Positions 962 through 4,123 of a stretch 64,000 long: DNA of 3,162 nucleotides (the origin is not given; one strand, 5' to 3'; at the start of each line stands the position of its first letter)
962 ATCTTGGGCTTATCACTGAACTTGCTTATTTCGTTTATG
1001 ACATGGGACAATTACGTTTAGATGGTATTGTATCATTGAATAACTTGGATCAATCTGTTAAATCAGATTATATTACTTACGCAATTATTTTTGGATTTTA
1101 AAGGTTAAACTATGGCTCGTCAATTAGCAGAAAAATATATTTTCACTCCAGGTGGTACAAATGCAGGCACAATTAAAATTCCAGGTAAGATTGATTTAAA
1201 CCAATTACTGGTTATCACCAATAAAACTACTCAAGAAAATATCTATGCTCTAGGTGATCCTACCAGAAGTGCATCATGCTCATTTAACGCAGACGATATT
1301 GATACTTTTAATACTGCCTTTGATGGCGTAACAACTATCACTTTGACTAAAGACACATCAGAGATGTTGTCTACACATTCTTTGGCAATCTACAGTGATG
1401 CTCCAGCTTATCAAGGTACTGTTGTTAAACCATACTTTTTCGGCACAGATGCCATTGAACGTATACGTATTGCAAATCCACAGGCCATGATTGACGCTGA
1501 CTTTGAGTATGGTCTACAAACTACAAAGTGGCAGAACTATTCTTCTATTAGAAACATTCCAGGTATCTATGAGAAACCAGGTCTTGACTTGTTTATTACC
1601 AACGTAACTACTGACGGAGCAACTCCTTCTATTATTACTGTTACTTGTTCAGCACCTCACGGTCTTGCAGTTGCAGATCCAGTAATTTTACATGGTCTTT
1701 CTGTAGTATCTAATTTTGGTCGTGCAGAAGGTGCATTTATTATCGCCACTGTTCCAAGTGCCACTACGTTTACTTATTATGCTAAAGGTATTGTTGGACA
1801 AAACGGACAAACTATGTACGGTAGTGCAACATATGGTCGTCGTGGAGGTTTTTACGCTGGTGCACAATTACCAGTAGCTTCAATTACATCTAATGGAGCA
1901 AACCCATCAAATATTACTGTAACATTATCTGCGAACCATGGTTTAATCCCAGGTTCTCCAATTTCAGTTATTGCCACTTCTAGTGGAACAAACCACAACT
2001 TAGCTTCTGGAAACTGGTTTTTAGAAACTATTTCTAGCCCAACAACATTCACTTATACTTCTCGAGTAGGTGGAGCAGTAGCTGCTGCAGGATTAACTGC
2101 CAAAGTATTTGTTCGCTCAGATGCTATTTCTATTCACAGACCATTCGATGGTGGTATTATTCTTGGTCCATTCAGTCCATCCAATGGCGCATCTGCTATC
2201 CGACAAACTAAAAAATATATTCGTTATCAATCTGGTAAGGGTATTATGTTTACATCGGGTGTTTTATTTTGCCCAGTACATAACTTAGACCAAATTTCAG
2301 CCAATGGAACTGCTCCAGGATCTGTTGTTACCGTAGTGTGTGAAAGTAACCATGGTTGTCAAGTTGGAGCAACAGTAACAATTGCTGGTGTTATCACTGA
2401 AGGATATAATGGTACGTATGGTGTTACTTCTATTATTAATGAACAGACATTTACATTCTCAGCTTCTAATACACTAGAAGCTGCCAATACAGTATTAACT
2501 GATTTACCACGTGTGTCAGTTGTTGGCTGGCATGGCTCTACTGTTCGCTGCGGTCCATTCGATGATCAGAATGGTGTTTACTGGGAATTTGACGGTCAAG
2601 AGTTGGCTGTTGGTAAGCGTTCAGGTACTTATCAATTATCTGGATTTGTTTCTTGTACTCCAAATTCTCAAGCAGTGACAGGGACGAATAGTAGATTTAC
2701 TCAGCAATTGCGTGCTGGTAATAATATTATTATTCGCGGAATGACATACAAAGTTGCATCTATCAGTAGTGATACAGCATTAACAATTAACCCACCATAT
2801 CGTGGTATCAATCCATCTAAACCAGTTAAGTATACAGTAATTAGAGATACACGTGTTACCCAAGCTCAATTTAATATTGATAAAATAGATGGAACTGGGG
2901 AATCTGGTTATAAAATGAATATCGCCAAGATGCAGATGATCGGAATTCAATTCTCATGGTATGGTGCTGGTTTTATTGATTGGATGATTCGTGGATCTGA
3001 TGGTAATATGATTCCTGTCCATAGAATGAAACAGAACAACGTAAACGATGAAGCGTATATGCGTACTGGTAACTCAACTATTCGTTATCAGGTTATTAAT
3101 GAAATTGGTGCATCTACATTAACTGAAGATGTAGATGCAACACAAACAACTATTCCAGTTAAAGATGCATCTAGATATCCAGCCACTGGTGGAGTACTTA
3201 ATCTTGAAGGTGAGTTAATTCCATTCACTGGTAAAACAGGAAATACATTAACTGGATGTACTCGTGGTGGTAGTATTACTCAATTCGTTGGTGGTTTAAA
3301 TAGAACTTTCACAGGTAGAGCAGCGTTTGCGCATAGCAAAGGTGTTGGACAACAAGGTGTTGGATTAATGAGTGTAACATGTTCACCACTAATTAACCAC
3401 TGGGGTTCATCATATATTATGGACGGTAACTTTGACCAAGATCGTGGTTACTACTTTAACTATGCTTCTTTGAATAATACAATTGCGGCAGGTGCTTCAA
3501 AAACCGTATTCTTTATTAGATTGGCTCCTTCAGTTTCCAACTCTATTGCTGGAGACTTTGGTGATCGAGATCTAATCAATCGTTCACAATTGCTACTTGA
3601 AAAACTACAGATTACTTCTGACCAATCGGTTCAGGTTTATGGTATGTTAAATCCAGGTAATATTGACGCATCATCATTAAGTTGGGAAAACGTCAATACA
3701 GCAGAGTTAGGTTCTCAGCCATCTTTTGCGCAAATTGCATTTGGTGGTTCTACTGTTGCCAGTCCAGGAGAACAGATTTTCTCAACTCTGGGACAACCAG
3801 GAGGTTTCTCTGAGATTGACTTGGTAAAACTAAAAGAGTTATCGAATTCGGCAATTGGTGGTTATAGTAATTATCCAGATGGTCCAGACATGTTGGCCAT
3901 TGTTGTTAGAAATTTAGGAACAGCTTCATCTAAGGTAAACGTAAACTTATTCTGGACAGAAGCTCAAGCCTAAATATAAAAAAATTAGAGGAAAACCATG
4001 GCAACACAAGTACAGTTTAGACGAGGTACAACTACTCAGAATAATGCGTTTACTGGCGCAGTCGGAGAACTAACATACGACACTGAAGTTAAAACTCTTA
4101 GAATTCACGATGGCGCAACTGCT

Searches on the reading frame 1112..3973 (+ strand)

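Call 36: search_protein_families(library=phrogs, proteins=[window:1112-3973:+], max_evalue=0.00001)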
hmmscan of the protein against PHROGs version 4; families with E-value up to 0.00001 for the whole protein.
window:1112-3973:+ (953 aa): 7 families
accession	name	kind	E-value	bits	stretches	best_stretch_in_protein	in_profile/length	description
phrog_5838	-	head and packaging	7.5e-246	819.7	2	1-711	1-709/1106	virion structural protein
phrog_1645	-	head and packaging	7.2e-29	101.9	1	475-666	140-264/440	virion structural protein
phrog_1980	-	tail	7.1e-10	39.8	1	512-567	8-67/449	tail fiber protein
phrog_19630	-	head and packaging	1.2e-09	37.5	0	162-222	943-999/1266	virion structural protein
phrog_2712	-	tail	2.2e-08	34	1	509-566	381-439/700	tail fiber protein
phrog_4406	-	head and packaging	2.6e-07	28.6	1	668-745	68-147/3231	virion structural protein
phrog_701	-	head and packaging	1.5e-06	25.2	0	400-453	954-1007/6136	virion structural protein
